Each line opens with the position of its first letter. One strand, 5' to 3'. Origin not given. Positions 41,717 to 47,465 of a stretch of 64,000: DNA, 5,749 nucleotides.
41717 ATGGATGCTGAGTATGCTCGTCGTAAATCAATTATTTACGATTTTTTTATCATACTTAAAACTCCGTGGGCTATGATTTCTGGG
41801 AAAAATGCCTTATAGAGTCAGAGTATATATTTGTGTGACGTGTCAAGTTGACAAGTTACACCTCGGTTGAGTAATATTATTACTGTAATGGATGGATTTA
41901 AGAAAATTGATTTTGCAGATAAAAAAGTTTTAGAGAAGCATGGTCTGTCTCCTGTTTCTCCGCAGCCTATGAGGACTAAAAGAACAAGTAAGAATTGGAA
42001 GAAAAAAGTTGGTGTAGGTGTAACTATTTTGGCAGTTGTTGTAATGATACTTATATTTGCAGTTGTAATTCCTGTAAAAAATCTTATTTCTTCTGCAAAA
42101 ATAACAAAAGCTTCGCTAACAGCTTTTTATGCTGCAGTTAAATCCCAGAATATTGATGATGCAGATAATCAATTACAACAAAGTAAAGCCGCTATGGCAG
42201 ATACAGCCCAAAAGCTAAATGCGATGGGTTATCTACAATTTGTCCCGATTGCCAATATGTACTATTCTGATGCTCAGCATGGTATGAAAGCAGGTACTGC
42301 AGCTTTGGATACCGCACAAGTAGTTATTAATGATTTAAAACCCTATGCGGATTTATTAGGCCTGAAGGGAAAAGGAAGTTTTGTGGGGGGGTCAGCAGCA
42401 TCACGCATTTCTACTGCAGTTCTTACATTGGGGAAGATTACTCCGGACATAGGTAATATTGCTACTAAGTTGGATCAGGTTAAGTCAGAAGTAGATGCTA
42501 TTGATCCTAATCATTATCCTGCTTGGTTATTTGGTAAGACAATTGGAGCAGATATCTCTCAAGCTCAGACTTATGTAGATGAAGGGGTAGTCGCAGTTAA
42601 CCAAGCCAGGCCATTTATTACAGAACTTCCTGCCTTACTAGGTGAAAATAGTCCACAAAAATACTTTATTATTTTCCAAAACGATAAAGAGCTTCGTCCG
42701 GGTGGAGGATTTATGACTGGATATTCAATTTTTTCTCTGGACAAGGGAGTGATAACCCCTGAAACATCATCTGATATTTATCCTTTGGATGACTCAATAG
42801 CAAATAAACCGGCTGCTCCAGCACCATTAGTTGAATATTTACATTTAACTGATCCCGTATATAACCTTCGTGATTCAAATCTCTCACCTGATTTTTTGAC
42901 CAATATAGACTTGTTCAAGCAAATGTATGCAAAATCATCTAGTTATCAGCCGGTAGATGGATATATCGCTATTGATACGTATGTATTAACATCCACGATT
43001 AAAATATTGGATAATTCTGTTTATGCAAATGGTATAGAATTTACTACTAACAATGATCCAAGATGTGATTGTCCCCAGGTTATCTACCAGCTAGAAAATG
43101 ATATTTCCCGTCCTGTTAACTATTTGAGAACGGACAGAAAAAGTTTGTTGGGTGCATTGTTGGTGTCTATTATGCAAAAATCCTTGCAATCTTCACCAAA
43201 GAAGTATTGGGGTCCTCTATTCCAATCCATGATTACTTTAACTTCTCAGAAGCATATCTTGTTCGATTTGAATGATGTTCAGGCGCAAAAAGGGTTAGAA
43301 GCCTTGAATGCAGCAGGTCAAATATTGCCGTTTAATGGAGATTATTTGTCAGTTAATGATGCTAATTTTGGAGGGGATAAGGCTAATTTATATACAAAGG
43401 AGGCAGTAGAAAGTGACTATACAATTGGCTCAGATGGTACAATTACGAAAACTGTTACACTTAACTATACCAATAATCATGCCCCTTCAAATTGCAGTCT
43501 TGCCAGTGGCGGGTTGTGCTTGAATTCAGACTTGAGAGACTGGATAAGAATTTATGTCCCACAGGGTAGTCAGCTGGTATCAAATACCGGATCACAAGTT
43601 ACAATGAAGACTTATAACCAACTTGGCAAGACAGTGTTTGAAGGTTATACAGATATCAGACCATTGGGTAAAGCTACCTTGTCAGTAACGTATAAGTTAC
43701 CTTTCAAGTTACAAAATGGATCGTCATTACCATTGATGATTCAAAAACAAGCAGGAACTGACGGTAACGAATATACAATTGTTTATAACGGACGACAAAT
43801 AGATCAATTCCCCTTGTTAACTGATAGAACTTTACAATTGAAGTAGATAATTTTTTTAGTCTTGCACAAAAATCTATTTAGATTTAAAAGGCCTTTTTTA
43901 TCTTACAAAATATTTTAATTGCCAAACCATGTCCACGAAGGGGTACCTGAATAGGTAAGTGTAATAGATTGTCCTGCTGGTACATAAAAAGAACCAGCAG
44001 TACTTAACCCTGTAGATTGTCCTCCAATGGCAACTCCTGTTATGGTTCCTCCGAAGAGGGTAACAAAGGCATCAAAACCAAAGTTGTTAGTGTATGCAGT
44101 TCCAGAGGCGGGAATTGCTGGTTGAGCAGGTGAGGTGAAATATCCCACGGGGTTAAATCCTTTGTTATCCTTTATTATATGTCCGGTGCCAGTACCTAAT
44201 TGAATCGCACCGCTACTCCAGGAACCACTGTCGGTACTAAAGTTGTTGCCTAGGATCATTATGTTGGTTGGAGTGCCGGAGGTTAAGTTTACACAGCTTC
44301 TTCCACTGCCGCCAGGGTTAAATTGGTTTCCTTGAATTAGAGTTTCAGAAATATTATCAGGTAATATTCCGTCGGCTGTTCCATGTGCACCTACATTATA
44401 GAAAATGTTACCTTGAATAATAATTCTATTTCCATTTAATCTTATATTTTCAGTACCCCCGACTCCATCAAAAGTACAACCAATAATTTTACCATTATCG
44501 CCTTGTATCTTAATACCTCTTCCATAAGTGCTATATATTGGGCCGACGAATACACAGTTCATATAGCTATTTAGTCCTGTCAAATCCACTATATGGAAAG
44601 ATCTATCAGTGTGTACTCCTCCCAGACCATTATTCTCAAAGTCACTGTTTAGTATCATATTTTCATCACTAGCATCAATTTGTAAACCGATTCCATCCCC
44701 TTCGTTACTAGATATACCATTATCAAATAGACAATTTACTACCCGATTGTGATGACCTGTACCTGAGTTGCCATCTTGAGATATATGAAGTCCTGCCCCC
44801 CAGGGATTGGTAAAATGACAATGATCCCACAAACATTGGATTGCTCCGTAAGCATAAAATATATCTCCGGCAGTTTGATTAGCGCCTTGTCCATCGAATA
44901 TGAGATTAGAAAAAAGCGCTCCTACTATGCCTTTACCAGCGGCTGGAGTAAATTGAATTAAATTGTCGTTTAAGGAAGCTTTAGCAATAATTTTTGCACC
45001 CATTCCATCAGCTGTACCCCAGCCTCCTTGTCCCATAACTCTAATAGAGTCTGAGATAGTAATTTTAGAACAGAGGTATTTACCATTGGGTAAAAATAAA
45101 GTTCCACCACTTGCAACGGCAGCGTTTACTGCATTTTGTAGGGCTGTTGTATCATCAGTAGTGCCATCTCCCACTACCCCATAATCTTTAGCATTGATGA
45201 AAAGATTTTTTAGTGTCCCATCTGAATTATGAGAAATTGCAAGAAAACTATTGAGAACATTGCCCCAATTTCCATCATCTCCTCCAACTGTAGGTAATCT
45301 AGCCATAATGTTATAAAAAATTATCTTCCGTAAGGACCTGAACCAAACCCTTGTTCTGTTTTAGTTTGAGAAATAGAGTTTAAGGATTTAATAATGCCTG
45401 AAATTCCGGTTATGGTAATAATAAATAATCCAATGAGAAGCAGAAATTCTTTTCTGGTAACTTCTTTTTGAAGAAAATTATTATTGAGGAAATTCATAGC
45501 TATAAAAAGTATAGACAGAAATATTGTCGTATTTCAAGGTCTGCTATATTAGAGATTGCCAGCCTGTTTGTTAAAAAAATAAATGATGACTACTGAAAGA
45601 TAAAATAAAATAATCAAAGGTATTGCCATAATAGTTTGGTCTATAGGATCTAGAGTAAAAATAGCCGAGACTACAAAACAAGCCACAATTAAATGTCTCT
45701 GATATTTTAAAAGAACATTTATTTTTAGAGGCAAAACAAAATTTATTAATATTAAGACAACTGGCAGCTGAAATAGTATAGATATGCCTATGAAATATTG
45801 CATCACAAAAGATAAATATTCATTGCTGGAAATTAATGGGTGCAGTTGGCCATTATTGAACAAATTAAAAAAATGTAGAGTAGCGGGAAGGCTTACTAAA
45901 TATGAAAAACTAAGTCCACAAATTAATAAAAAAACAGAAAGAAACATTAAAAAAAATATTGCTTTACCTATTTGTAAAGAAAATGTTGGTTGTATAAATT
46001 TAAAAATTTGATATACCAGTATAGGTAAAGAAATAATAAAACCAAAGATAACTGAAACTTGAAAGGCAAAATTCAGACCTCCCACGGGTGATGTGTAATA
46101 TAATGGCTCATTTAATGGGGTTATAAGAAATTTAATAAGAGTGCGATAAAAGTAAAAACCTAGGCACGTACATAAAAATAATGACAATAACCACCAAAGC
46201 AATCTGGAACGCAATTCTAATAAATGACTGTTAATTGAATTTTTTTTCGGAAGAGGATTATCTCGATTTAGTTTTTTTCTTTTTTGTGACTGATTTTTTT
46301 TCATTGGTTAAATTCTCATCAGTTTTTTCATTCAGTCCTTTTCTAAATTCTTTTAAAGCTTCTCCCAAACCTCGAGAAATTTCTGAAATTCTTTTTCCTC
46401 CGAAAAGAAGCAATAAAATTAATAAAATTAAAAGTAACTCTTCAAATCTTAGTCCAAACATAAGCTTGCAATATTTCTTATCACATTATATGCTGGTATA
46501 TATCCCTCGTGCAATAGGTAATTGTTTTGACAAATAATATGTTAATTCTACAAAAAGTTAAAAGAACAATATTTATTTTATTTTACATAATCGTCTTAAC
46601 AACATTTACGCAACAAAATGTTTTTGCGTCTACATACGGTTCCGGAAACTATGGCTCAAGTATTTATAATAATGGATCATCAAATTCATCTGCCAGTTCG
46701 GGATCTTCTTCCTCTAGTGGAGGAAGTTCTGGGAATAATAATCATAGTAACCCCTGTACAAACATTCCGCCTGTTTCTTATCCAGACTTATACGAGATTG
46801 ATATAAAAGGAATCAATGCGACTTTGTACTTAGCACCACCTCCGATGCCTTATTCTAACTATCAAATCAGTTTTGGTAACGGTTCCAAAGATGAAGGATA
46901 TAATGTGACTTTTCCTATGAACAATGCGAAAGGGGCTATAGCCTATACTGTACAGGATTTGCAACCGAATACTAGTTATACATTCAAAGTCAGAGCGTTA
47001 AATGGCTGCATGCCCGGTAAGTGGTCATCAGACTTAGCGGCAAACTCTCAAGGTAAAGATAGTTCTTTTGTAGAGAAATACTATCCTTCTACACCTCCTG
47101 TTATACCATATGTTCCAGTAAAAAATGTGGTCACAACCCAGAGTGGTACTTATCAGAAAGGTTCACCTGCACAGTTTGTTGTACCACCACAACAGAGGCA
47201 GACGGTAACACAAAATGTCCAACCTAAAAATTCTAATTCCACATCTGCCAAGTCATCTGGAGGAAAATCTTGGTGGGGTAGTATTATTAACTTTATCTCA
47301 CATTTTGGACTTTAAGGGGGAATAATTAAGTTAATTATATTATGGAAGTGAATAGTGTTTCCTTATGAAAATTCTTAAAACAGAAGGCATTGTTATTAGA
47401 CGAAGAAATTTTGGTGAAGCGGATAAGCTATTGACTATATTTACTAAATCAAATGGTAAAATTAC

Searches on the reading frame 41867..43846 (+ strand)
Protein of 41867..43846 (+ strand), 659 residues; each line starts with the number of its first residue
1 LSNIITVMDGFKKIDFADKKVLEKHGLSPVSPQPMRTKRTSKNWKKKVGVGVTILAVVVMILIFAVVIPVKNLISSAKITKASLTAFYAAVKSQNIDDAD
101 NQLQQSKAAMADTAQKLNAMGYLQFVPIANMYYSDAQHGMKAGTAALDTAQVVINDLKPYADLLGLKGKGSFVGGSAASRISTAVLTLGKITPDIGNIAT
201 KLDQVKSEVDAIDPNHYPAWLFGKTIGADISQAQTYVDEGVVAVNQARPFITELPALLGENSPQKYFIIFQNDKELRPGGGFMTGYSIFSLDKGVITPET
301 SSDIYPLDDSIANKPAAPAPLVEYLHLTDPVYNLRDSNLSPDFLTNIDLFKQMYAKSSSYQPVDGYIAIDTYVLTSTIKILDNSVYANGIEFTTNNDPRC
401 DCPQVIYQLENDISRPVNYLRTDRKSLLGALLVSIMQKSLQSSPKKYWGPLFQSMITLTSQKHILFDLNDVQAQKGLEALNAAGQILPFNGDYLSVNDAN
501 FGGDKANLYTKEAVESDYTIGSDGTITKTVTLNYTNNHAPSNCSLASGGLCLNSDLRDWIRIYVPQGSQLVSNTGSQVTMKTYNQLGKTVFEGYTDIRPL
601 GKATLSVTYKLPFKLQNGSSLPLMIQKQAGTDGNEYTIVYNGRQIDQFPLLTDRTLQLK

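Call 72: search_protein_families(library=pfam, proteins=[window:41867-43846:+], max_evalue=0.0001)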
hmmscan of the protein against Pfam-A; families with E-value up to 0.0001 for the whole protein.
window:41867-43846:+ (659 aa): 1 family
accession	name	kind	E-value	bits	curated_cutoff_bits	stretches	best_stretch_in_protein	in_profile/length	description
PF13196.11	DUF4012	-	7.8e-17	62.6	28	1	263-396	3-134/144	Protein of unknown function (DUF4012)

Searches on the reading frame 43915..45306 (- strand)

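Call 72: search_protein_families(library=pfam, proteins=[window:43915-45306:-], max_evalue=0.0001)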
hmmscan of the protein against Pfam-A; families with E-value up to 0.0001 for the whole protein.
window:43915-45306:- (463 aa): 2 families
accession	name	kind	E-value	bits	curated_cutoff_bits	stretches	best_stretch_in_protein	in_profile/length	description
PF12708.12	Pect-lyase_RHGA_epim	-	1.2e-13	51.8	27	1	36-232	1-192/213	Rhamnogalacturonase A/epimerase, pectate lyase-like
PF13229.12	Beta_helix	-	3.2e-05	24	25.9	0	150-232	49-143/158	Right handed beta helix region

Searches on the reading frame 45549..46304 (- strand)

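Call 72: search_protein_families(library=pfam, proteins=[window:45549-46304:-], max_evalue=0.0001)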
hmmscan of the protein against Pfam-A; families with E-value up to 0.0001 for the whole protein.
window:45549-46304:- (251 aa): 1 family
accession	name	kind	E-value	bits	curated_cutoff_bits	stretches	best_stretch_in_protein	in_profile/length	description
PF00902.23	TatC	-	3.9e-44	151.4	25.1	1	26-229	1-208/208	Sec-independent protein translocase protein (TatC)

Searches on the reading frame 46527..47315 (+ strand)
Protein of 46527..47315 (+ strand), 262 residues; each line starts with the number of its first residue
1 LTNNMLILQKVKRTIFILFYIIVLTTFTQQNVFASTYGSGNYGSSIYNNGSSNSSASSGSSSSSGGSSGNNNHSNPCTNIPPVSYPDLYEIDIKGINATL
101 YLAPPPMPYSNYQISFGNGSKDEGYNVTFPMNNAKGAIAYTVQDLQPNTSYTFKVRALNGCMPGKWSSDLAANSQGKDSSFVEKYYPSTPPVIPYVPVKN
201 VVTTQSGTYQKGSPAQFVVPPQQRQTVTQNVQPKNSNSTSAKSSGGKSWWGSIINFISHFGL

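Call 72: search_protein_families(library=pfam, proteins=[window:46527-47315:+], max_evalue=0.0001)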
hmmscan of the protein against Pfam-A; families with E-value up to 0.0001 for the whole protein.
window:46527-47315:+ (262 aa): 1 family
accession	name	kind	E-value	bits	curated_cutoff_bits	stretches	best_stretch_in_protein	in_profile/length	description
PF00041.27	fn3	-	5.8e-09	36.5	25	1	103-169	21-80/84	Fibronectin type III domain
